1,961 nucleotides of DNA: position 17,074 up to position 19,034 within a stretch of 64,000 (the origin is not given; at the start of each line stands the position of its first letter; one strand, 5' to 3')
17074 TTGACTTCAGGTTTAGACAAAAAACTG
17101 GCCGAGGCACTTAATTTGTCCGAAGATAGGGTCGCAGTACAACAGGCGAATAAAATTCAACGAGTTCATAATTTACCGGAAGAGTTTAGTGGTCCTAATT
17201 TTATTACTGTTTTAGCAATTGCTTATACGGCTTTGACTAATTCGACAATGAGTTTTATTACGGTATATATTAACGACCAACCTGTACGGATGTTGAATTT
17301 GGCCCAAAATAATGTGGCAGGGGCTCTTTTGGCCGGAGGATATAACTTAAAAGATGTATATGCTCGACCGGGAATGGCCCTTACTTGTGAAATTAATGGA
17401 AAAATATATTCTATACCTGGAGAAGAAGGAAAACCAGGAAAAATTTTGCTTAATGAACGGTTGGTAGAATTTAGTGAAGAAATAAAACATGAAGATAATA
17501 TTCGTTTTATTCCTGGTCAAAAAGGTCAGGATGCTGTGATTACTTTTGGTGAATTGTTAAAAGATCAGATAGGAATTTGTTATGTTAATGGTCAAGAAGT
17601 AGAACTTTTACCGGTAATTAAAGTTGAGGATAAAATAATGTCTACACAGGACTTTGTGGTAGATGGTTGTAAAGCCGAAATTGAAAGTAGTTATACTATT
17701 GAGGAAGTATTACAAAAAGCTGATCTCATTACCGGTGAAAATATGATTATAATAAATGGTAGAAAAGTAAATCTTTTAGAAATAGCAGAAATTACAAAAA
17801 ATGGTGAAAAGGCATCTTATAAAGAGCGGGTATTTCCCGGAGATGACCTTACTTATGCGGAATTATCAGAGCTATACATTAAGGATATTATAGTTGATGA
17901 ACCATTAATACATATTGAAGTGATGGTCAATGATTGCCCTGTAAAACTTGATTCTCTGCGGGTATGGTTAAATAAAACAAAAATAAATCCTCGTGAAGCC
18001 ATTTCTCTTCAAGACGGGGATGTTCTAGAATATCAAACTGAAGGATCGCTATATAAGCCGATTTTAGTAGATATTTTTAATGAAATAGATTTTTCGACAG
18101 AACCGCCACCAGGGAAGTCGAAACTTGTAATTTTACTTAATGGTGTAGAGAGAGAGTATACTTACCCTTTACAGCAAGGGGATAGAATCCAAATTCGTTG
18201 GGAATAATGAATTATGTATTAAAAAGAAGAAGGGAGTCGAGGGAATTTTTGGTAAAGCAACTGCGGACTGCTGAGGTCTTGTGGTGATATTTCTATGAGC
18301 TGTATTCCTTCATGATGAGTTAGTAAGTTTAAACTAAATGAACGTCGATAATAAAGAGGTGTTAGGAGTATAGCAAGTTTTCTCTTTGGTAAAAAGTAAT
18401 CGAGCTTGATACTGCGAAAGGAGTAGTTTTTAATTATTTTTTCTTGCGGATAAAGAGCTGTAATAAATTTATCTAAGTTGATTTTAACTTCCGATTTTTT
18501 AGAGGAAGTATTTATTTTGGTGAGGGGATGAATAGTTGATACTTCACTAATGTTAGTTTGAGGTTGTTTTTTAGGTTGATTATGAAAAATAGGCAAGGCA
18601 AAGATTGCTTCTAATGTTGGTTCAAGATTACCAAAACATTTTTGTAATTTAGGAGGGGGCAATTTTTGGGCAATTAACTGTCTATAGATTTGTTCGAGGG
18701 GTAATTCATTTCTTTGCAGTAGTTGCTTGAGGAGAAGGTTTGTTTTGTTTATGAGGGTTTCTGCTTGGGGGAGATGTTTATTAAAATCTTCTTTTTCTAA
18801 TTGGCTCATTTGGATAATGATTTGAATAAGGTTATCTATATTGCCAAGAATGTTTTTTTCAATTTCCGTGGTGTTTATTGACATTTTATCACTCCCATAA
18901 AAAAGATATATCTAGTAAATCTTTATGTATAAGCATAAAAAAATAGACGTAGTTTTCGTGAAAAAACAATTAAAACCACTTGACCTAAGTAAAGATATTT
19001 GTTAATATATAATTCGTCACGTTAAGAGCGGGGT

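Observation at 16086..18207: Actin-fold ATPase fused to about six ThiS-like beta-grasp-type repeats, next to an orphan cheR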

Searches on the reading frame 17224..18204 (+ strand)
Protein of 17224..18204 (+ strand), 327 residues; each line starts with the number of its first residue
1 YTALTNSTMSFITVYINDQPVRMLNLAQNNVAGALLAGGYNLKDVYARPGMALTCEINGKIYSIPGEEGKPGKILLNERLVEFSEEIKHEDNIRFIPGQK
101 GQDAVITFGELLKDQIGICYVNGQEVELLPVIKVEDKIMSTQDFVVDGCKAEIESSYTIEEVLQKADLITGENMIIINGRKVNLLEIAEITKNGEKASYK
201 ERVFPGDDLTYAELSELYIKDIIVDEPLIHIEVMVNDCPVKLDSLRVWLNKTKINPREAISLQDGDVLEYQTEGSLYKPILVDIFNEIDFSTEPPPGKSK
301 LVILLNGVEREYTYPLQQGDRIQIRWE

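Call 35: search_solved_structures(query=A2, max_evalue=10, show_alignments=4)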
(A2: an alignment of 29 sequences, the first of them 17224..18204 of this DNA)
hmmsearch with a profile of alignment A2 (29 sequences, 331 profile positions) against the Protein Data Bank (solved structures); distinct sequences matched with E-value up to 10: 5.
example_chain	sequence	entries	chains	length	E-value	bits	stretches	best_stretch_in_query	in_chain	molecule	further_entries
7aqc_Y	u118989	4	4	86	0.015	17.6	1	192-231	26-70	Uncharacterized protein YabO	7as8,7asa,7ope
1vjk_A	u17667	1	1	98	0.036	16.4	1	209-273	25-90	molybdopterin converting factor, subunit 1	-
2k6p_A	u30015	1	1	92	0.56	12.4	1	252-278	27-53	Uncharacterized protein HP_1423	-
2wd9_A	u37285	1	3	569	1.2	11.3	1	38-73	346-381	ACYL-COENZYME A SYNTHETASE ACSM2A, MITOCHONDRIAL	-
2vze_A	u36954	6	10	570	1.2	11.3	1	38-73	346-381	ACYL-COENZYME A SYNTHETASE ACSM2A, MITOCHONDRIAL | Acyl-coenzyme A synthetase ACSM2A, mitochondrial precursor | Acyl-coenzyme A synthetase ACSM2A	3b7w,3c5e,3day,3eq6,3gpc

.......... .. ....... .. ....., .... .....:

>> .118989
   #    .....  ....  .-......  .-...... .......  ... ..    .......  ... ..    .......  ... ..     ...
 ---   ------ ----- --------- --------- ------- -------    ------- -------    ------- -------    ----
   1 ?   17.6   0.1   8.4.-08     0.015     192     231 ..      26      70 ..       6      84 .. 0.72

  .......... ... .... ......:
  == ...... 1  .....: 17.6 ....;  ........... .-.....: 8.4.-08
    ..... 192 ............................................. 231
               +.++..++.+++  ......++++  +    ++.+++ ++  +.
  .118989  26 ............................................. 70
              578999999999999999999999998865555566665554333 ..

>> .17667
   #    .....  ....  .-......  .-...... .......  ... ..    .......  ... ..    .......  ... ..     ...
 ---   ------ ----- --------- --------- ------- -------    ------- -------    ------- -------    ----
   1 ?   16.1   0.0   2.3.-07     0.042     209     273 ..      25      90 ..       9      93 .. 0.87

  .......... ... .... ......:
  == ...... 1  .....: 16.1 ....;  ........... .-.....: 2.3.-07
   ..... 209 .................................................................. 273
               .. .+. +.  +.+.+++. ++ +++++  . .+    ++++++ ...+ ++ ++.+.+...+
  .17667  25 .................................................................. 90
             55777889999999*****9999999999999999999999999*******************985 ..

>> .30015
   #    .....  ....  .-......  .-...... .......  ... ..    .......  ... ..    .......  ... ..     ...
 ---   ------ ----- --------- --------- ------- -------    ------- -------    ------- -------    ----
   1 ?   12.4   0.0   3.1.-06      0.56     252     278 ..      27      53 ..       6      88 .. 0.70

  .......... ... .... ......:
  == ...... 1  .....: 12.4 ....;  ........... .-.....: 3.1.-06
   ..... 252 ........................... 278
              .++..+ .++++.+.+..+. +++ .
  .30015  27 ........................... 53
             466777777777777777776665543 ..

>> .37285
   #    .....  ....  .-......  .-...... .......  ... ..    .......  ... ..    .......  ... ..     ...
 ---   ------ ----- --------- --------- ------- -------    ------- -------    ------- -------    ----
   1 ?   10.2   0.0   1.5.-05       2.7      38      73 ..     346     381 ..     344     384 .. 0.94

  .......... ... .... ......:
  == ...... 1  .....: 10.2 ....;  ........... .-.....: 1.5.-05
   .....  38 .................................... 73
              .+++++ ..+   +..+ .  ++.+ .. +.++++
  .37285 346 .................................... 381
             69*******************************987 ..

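Call 36: predict_structure(alignment_id=A2)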
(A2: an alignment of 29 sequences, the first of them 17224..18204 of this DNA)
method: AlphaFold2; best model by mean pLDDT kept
length: 327 residues; sequences in the alignment: 29
mean_pLDDT: 89.2   pTM: 0.60
mean pLDDT of the five models: 89.2, 89.1, 88.0, 87.5, 86.6
residues with pLDDT >= 90: 201; 70-90: 113; 50-70: 11; < 50: 2
segments of 3 or more residues with pLDDT < 50: none
pLDDT, mean of each block of 10 residues (from residue 1): 56 93 85 93 92 94 95 96 94 96 94 90 93 92 94 91 89 86 89 94 94 84 75 91 89 86 89 82 87 89 91 91 91
secondary structure, 60 per line:
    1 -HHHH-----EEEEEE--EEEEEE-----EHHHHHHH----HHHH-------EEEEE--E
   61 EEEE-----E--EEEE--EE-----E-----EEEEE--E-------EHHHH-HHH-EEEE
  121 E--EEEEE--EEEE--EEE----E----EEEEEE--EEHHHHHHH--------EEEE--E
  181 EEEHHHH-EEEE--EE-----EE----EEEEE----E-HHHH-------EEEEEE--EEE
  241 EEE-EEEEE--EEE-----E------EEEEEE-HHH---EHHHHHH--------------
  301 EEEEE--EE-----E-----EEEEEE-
elements in order: H2-5 E11-16 E19-24 H31-37 H42-45 E53-57 E60-64 E73-76 E92-96 H108-111 E117-121 E124-128 E131-134 E137-139 E149-154 H159-165 E174-177 E180-183 H184-187 E189-192 E208-212 H219-222 E230-235 E238-243 E245-249 E252-254 E267-272 H281-286 E301-305 E321-326

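Call 42: fold_search(model_id=the predicted structure, library=pdb)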
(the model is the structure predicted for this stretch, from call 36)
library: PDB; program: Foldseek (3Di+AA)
matches with E <= 10: 489; with E <= 0.001: 3
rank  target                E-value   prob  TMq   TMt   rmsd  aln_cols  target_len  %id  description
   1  9cd2_A                6.8e-06  0.99  0.14  0.20  27.3       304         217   12  Structure of E. coli ZDHYS365 multi-ubiquitin domain protein (released 2025-04-02)
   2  9cd2_B                1.7e-05  1.00  0.17  0.24  26.2       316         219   10  Structure of E. coli ZDHYS365 multi-ubiquitin domain protein (released 2025-04-02)
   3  9d5a                  2.8e-04  0.97  0.15  0.22  25.0       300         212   10  Structure of Citrobacter multi-ubiquitin protein, local refinement of one full-length protomer (released 2025-04-02)
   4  7rbs_B                7.4e-03  0.72  0.16  0.28  11.7       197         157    7  The crystal structure of Papain-Like Protease of SARS CoV-2, C111S mutant, in complex with human ISG15 (released 2021-09-29)
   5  5tla_H                2.1e-02  0.63  0.15  0.29  11.4       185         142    6  Crystal structure of mouse ISG15 (released 2017-05-03)
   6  9r64_A                4.9e-02  0.15  0.17  0.15  36.2       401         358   10  CPS secretion pathway Wza-Wzc_C1 (Conf 0) (released 2026-03-04)
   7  5chw_A                5.5e-02  0.60  0.18  0.30  10.0       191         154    5  Structure of ISG15 in space group P212121 (released 2016-09-28)
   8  7vnj_D                5.8e-02  0.14  0.15  0.11  22.2       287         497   10  Complex structure of Clostridioides difficile enzymatic component (CDTa) and binding component (CDTb) pore with short  (released 2022-10-26)
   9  7vnj_A                6.5e-02  0.14  0.15  0.11  21.6       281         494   10  Complex structure of Clostridioides difficile enzymatic component (CDTa) and binding component (CDTb) pore with short  (released 2022-10-26)
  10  3hvz_A                9.1e-02  0.85  0.08  0.37  17.6        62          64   11  Crystal Structure of the TGS domain of the CLOLEP_03100 protein from Clostridium leptum, Northeast Structural Genomics (released 2009-06-23)
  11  1y56_A                1.1e-01  0.97  0.15  0.10  13.3        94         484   15  Crystal structure of L-proline dehydrogenase from P.horikoshii (released 2005-07-26)
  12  3po0                  1.2e-01  0.96  0.17  0.49   9.5       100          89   15  Crystal structure of SAMP1 from Haloferax volcanii (released 2011-03-30)
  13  7vnn_D                1.3e-01  0.14  0.18  0.10  25.0       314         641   10  Complex structure of Clostridioides difficile enzymatic component (CDTa) and binding component (CDTb) pore with long s (released 2022-10-26)
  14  2kmm_MODEL_1_A        1.4e-01  0.99  0.16  0.61   3.4        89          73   11  Solution NMR structure of the TGS domain of PG1808 from Porphyromonas gingivalis. Northeast Structural Genomic (released 2009-11-10)
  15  8yrm_A                1.4e-01  0.13  0.16  0.12  26.8       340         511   10  Iota toxin Ib pore serine-clamp mutant (released 2025-03-26)
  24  3cwi                  2.2e-01  0.99  0.16  0.64   2.7        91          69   15  Crystal structure of thiamine biosynthesis protein (ThiS) from Geobacter metallireducens. Northeast Structural Genomics  (released 2008-05-06)
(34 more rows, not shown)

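Call 55: search_protein_representatives(alignment_id=A2)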
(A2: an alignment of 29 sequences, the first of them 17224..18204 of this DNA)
Query: 29 sequences, 331 profile positions. Proteins with E-value up to 0.001 (for the whole library): 1338; up to 1e-10: 847; up to 1e-30: 441. The best 150 are listed.
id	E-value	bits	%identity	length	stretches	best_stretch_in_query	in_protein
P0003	9.4e-130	448.9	-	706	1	1-331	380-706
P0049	9.8e-112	389.7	-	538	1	1-330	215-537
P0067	1.1e-103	363.3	-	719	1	1-331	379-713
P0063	1.7e-103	362.6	-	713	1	2-331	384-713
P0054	1.0e-101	356.7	-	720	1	1-331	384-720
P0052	8.7e-99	347.1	-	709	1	1-331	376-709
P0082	7.9e-95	334.1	-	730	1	2-331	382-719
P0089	9.2e-95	333.9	-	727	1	3-331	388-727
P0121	1.4e-84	300.5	-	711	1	2-331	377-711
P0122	2.6e-83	296.3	-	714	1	3-331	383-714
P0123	1.6e-81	290.3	-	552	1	3-331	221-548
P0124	2.0e-81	290.0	-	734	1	1-331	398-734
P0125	3.0e-81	289.5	-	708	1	2-331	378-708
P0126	3.1e-80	286.1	-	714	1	5-331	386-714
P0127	5.3e-80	285.4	-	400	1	7-331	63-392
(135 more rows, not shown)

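Call 73: search_dna_similar(query=window:17224-18204:+, collection=phages, mode=protein, max_evalue=0.001, max_rows=10)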
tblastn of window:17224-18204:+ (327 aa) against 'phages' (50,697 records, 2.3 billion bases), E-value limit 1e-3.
Records with a match: 6; places in all: 6; records where one place covers at least 80% of the query: 3.
Best place of each record, by identity: <60% 6.
By first word of the organism name: Bacteriophage 6.
By host as written in the record: - 6.
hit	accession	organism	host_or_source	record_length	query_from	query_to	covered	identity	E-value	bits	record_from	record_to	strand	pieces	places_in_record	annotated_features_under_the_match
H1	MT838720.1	Bacteriophage sp.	human fecal samples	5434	10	327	97%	23.5%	9e-10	66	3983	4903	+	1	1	record has no annotation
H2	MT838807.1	Bacteriophage sp.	human fecal samples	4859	6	326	98%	22.0%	7e-11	69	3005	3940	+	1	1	record has no annotation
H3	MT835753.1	Bacteriophage sp.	human fecal samples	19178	10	327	97%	21.2%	1e-10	68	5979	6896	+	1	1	record has no annotation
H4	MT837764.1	Bacteriophage sp.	human fecal samples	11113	77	327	77%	23.4%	3e-6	55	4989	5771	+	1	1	record has no annotation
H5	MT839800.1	Bacteriophage sp.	human fecal samples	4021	10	184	54%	24.7%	1e-6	56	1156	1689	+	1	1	record has no annotation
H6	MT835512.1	Bacteriophage sp.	human fecal samples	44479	280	327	15%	41.7%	9e-4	47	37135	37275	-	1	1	record has no annotation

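Call 74: search_dna_similar(query=window:17224-18204:+, collection=plasmids, mode=protein, max_evalue=0.001, max_rows=10)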
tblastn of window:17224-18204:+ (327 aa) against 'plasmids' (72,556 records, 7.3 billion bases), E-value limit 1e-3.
Records with a match: 2; places in all: 2; records where one place covers at least 80% of the query: 2.
Best place of each record, by identity: <60% 2.
By first word of the organism name: Acetoanaerobium 1; Anoxybacillus 1.
By predicted mobility (MOB-suite, as given by PLSDB): non-mobilizable 2.
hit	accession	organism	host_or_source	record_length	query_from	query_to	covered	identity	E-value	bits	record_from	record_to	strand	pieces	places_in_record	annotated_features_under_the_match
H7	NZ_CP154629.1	Acetoanaerobium noterae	cell culture,Sludge of a digestion ...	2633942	6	326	98%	23.9%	8e-11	71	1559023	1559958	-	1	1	none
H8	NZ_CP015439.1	Anoxybacillus amylolyticus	Microbial isolate,soil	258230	9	327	98%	23.3%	6e-14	80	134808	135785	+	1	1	pilM: pilus assembly protein PilM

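Call 75: get_annotated_region(hit=H8, flank=7000)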
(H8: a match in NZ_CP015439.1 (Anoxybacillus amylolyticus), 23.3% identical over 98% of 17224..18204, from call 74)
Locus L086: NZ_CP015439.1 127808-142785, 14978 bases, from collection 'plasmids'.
description: Anoxybacillus amylolyticus strain DSM 15939 plasmid pDSM15939_1, complete sequence
organism: Anoxybacillus amylolyticus (NCBI taxid 294699)
taxonomy: Bacteria; Bacillota; Bacilli; Bacillales; Bacillaceae; Anoxybacillus; Anoxybacillus amylolyticus
host: -; source: Microbial isolate,soil; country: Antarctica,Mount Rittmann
typing (MOB-suite, as given by PLSDB): non-mobilizable; replicon rep_cluster_264
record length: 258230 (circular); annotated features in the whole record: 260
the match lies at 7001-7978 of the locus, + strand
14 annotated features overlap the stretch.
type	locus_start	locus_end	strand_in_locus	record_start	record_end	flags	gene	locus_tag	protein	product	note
CDS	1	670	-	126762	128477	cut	acsA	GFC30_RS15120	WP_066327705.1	acetate--CoA ligase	-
CDS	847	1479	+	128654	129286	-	-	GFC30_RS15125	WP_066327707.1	GNAT family N-acetyltransferase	-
CDS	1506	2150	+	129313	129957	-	-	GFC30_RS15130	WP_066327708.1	acetoin utilization AcuB family protein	-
CDS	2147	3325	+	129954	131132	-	-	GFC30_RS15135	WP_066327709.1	acetoin utilization protein AcuC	-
CDS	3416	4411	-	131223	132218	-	ccpA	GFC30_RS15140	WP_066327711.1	catabolite control protein A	GO:0005975 - carbohydrate metabolic process [Evidence IEA]; GO:0006355 - regulation of DNA-templated transcription ...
CDS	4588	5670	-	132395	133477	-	-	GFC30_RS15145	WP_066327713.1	bifunctional 3-deoxy-7-phosphoheptulonate synthase/chorismate mutase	GO:0009073 - aromatic amino acid family biosynthetic process [Evidence IEA]; GO:0046417 - chorismate metabolic process ...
CDS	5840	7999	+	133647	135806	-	pilM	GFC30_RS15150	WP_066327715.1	pilus assembly protein PilM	-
CDS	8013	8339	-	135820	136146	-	ytxJ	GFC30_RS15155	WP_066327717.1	bacillithiol system redox-active protein YtxJ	GO:0006790 - sulfur compound metabolic process [Evidence IEA]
CDS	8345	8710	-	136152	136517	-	-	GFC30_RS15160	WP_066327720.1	YtxH domain-containing protein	-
CDS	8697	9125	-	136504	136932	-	-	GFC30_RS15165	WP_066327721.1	DUF948 domain-containing protein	-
CDS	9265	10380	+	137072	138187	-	-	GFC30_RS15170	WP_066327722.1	aminopeptidase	-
CDS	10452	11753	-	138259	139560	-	murC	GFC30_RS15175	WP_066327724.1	UDP-N-acetylmuramate--L-alanine ligase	GO:0009252 - peptidoglycan biosynthetic process [Evidence IEA]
CDS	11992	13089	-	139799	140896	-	-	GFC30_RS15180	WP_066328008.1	nicotinate phosphoribosyltransferase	-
CDS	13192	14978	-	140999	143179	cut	-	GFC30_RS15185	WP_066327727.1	DNA translocase FtsK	-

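Call 76: get_annotated_region(hit=H7, flank=7000)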
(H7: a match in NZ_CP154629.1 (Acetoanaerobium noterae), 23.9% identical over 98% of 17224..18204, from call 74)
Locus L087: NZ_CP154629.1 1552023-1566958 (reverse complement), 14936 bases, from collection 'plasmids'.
description: Acetoanaerobium noterae strain DSL2 plasmid pTPELB2, complete sequence
organism: Acetoanaerobium noterae (NCBI taxid 745369)
taxonomy: Bacteria; Bacillota; Clostridia; Peptostreptococcales; Filifactoraceae; Acetoanaerobium; Acetoanaerobium noterae
host: -; source: cell culture,Sludge of a digestion tower of a wastewater treatment plant; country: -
typing (MOB-suite, as given by PLSDB): non-mobilizable
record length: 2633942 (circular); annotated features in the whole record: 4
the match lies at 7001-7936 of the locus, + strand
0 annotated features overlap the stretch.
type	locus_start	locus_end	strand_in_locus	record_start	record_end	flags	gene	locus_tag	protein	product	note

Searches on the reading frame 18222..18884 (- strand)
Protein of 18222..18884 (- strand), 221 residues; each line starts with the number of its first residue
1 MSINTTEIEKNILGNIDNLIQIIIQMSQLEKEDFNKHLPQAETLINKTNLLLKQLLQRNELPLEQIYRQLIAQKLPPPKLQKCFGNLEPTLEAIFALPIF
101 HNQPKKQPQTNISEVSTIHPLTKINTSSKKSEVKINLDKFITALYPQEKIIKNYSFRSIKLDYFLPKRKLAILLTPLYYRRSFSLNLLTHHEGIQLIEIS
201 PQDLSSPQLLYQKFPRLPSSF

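Call 58: search_protein_families(library=padloc, proteins=[window:18222-18884:-], max_evalue=0.01)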
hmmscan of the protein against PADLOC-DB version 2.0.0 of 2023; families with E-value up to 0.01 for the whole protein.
window:18222-18884:- (221 aa): 0 families

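Call 59: search_protein_families(library=ncbifam, proteins=[window:18222-18884:-], max_evalue=0.001)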
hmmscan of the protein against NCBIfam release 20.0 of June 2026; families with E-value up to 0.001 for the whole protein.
window:18222-18884:- (221 aa): 0 families
